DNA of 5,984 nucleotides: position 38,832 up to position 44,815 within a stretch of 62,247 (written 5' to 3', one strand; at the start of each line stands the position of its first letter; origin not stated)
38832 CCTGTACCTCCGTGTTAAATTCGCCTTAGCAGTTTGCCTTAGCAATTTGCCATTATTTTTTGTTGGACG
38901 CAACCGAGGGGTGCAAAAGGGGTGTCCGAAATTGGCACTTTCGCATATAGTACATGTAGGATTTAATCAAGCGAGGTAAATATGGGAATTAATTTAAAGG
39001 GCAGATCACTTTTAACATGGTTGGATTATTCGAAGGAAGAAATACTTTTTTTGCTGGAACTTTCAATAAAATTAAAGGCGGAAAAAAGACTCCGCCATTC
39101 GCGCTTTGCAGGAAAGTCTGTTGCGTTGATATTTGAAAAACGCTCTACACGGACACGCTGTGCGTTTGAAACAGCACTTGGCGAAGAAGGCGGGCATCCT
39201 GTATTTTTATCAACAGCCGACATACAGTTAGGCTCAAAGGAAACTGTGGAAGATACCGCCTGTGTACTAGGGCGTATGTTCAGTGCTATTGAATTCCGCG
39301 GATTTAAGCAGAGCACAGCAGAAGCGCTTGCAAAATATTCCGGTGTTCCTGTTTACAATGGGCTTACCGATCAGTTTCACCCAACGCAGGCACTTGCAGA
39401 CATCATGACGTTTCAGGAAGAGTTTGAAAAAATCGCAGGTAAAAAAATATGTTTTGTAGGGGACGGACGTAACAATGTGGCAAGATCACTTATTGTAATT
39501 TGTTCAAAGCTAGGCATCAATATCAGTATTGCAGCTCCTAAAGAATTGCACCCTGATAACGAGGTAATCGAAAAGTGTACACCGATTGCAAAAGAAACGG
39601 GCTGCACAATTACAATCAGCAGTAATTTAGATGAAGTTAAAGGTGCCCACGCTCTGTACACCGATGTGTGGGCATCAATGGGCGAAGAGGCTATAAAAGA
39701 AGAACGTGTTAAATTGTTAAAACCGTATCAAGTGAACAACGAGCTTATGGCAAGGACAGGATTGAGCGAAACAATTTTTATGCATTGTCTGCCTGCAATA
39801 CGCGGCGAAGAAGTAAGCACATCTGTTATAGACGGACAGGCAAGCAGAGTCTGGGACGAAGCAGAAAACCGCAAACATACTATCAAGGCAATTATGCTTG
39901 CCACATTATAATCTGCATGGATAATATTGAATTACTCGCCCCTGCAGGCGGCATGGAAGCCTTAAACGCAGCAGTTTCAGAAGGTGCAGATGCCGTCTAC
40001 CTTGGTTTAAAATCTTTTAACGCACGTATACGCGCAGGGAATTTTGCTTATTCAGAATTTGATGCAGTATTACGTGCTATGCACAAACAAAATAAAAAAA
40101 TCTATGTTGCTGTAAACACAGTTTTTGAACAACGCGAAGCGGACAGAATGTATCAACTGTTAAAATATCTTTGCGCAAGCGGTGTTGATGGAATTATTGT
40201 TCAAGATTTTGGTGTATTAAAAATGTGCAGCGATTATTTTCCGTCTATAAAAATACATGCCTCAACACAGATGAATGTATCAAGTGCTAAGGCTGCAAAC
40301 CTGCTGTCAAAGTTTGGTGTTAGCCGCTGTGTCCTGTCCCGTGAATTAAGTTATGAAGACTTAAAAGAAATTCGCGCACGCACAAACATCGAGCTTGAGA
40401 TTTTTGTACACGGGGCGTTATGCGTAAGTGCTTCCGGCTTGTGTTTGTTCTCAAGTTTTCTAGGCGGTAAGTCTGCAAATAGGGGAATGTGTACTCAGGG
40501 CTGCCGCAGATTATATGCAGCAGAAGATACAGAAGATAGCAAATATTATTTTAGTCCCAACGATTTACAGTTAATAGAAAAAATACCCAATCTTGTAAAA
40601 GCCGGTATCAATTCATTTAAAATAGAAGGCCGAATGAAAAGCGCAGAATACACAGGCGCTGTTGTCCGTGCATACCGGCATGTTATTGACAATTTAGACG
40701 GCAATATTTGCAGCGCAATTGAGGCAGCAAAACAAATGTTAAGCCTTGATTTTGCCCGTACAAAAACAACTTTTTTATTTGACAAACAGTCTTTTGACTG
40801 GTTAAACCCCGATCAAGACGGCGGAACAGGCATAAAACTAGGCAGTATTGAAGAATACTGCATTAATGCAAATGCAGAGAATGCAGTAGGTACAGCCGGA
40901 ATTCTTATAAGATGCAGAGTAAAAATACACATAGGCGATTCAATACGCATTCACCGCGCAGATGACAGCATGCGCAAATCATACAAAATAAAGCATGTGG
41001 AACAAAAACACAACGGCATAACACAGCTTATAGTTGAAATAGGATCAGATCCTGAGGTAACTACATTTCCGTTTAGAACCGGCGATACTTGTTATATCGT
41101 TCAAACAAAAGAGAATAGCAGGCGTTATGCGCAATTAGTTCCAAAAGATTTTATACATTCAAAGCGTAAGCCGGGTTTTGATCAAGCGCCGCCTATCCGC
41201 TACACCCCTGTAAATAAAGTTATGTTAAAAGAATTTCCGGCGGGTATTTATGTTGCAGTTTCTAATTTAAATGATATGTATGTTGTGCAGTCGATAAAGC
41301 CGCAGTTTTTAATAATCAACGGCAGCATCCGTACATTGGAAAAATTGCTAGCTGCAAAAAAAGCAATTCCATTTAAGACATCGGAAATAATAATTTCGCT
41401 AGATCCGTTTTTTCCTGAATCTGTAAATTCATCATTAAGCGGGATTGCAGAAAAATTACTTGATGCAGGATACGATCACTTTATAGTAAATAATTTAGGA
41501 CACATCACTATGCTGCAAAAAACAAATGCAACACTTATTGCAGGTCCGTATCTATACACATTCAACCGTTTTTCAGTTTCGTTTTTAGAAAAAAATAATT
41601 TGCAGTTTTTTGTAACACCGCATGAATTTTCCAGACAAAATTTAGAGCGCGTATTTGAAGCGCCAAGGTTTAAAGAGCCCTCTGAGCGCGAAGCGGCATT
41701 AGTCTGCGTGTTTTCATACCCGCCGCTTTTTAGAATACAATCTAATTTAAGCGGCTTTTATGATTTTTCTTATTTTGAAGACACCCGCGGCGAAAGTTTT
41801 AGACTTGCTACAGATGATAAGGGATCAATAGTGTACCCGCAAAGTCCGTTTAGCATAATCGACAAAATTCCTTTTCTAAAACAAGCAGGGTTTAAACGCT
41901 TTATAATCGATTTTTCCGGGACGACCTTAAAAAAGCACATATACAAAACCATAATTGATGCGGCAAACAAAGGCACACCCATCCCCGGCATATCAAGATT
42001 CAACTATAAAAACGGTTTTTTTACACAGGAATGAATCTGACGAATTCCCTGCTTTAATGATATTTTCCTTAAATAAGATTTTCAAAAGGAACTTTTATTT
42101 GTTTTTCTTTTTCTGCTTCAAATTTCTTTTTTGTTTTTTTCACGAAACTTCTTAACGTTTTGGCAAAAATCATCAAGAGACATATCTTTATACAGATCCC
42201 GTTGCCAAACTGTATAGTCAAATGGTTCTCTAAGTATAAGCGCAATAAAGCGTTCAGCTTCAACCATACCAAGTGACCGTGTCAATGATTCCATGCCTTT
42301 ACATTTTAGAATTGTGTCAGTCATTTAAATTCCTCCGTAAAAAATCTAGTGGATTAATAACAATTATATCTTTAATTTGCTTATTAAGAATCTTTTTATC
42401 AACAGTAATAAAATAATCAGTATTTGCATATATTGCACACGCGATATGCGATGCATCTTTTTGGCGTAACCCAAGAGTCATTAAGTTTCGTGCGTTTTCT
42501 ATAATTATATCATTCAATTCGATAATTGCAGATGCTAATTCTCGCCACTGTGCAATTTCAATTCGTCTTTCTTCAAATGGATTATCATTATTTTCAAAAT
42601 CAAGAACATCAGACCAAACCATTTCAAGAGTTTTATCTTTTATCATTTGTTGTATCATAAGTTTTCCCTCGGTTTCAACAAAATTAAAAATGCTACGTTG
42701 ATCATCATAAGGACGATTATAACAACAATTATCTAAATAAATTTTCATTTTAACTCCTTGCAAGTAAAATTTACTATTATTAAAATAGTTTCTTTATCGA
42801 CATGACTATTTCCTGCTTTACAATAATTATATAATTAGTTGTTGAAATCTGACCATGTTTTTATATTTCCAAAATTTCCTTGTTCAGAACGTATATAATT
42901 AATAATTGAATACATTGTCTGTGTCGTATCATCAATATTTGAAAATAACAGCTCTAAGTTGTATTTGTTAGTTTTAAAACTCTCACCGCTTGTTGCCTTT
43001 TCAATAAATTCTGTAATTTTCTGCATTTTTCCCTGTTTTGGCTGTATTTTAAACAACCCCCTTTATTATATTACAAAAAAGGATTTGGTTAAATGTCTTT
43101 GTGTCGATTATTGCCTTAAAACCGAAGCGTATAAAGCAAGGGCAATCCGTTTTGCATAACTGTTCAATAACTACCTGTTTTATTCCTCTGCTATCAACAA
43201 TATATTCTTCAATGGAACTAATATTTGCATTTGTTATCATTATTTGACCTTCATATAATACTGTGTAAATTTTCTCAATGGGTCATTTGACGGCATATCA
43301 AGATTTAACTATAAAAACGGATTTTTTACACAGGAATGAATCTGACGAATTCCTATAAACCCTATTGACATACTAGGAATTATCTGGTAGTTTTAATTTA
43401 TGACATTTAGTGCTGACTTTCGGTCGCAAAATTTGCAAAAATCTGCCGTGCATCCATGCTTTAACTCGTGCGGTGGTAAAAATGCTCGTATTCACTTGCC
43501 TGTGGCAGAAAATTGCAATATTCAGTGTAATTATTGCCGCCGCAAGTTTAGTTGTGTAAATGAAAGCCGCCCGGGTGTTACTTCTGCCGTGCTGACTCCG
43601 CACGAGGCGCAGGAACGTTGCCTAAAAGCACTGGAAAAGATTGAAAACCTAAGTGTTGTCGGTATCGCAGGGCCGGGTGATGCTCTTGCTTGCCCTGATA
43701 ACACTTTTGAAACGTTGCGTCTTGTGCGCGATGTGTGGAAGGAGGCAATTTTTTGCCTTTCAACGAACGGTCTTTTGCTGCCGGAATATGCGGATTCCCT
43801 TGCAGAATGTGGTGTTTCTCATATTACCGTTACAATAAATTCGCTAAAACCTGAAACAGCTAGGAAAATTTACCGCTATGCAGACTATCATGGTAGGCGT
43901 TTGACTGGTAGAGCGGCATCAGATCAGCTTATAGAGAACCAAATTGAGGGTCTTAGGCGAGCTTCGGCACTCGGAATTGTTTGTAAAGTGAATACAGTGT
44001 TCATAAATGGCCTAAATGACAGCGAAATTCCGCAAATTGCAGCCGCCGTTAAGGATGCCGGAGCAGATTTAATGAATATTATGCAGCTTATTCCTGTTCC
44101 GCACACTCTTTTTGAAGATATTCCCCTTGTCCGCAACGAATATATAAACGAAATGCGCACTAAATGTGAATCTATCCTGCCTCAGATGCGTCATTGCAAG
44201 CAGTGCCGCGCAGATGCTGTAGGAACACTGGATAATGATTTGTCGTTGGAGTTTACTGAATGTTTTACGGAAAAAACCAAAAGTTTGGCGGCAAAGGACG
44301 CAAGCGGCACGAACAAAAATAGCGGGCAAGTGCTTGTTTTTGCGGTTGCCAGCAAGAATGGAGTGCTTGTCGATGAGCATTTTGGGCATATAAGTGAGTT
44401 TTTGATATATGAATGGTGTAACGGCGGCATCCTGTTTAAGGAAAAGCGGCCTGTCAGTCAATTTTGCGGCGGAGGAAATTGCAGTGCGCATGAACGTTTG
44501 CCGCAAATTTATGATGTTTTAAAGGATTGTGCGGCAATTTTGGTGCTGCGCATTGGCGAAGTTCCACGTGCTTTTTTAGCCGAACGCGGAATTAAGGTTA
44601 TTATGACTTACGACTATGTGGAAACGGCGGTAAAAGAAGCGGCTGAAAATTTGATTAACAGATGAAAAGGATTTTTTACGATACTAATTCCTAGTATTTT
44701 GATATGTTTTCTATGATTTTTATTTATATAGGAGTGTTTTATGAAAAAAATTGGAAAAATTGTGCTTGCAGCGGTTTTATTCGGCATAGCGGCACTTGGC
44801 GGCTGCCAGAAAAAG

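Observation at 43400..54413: Nitrogenase-like NifB + NifD/K/H-like genes embedded in an organosulfur import/assimilation operon (candidate C-S bond reductase pathway)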

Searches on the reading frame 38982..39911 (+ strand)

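Call 39: search_protein_families(library=pfam, proteins=[window:38982-39911:+], max_evalue=0.0001)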
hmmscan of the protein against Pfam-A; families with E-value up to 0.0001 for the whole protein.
window:38982-39911:+ (309 aa): 2 families
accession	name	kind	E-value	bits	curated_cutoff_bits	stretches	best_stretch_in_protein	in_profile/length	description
PF00185.30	OTCace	-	1.2e-54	185.1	29.4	1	153-307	2-156/157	Aspartate/ornithine carbamoyltransferase, Asp/Orn binding domain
PF02729.26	OTCace_N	-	8.4e-44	149.7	29.9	1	8-146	1-148/148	Aspartate/ornithine carbamoyltransferase, carbamoyl-P binding domain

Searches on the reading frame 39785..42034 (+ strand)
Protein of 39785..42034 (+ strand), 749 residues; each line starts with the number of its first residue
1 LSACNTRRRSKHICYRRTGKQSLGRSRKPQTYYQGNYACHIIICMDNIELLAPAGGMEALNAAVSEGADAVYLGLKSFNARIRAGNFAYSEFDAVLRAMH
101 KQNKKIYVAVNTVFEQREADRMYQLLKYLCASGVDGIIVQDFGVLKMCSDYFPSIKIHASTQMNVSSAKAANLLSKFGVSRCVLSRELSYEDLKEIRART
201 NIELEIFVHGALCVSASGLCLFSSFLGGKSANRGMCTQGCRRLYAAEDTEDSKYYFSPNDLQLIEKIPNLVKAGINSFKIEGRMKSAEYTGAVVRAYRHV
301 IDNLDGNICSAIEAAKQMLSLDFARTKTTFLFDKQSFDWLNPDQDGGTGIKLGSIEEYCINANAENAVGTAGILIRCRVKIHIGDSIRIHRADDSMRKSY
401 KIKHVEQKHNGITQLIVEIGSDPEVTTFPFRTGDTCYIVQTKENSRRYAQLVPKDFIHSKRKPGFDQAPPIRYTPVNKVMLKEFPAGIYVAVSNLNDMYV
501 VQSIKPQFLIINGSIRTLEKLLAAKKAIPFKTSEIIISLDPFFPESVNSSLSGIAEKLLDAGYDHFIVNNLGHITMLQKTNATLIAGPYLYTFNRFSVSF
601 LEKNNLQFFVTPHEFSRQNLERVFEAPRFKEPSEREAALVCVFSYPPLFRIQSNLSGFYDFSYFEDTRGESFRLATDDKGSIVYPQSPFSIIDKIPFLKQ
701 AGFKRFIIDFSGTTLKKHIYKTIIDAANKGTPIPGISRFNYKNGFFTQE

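Call 39: search_protein_families(library=pfam, proteins=[window:39785-42034:+], max_evalue=0.0001)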
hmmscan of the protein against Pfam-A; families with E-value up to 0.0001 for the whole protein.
window:39785-42034:+ (749 aa): 1 family
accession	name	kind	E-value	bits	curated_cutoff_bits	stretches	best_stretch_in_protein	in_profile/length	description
PF01136.24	Peptidase_U32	-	2.6e-79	266.3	22.4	1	120-334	2-229/233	Peptidase family U32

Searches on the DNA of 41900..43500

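Call 37: search_rna_families(source=window, start=41900, end=43500, threshold=evalue, max_evalue=1)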
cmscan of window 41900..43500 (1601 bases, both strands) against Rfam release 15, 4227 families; matches with E-value up to 1: 1.
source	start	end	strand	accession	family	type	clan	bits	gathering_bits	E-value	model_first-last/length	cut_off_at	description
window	41976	42088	+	RF02854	Ysr100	Gene; sRNA;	-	23.1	47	0.16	1-120/120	no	Yersinia sRNA 100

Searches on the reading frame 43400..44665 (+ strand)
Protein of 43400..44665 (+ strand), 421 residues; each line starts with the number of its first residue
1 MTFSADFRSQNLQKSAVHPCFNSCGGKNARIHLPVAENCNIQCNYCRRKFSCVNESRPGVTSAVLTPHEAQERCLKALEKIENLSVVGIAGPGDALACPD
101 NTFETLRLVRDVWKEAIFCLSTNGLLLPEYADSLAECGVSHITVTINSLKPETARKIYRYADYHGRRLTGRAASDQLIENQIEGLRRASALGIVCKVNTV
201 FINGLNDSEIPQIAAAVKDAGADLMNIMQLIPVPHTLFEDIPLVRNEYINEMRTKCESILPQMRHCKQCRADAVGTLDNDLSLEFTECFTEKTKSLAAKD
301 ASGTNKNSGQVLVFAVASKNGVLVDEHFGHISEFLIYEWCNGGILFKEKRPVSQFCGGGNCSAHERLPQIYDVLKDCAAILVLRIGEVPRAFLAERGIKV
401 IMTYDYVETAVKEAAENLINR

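Call 4: search_protein_families(library=pfam, proteins=[window:43400-44665:+])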
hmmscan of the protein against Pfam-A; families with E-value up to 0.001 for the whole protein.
window:43400-44665:+ (421 aa): 2 families
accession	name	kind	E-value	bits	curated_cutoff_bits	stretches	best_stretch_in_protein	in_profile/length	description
PF04055.27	Radical_SAM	-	3.6e-18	66.7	29.5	1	35-214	3-163/166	Radical SAM superfamily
PF02579.22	Nitro_FeMo-Co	-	4.4e-16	59.4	26.3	1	323-414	4-92/94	Dinitrogenase iron-molybdenum cofactor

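Call 5: search_protein_families(library=ncbifam, proteins=[window:43400-44665:+])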
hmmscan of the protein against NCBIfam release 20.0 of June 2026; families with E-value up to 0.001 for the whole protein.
window:43400-44665:+ (421 aa): 13 families
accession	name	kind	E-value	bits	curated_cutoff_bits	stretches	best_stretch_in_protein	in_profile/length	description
TIGR01290.1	nifB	equivalog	1.9e-117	392.7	343.65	2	12-287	6-286/441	nitrogenase cofactor biosynthesis protein NifB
TIGR02666.1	moaA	equivalog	4.6e-19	68.6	284.05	1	31-230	12-195/336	GTP 3',8-cyclase MoaA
TIGR02668.1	moaA_archaeal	equivalog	2.2e-15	56.4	325.25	1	31-236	12-192/303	GTP 3',8-cyclase MoaA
NF001199.0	PRK00164.2-1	equivalog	3.3e-13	49.5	231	1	32-233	15-187/308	GTP 3',8-cyclase MoaA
TIGR04317.1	W_rSAM_matur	equivalog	2.7e-12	46.5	380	1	30-255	5-209/349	tungsten cofactor oxidoreductase radical SAM maturase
NF038283.1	viperin_w_prok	equivalog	4.4e-10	39.2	180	1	35-237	8-195/281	viperin family antiviral radical SAM protein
TIGR04466.1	rSAM_BlsE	equivalog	9.7e-09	35.1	400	1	118-224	78-169/327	cytosylglucuronate decarboxylase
TIGR04311.1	rSAM_Geo_metal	subfamily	1e-08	34.7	400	1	30-236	4-193/423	radical SAM/SPASM family putative metalloenzyme maturase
TIGR04053.2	TIGR04053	equivalog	2.4e-06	27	395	1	36-234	15-190/366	TIGR04053 family radical SAM/SPASM domain-containing protein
NF033668.1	rSAM_PA0069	hypoth_equivalog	2.9e-05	23.2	360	1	132-269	169-289/348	PA0069 family radical SAM protein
TIGR04055.1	rSAM_NirJ2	equivalog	3.3e-05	23.6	500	1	36-236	7-180/326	putative heme d1 biosynthesis radical SAM protein NirJ2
TIGR02663.1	nifX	equivalog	3.7e-05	24.1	112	1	314-402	3-89/119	nitrogen fixation protein NifX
NF041136.1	MrpORP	equivalog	0.00016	21.1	450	1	284-403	236-347/365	iron-sulfur cluster carrier protein MrpORP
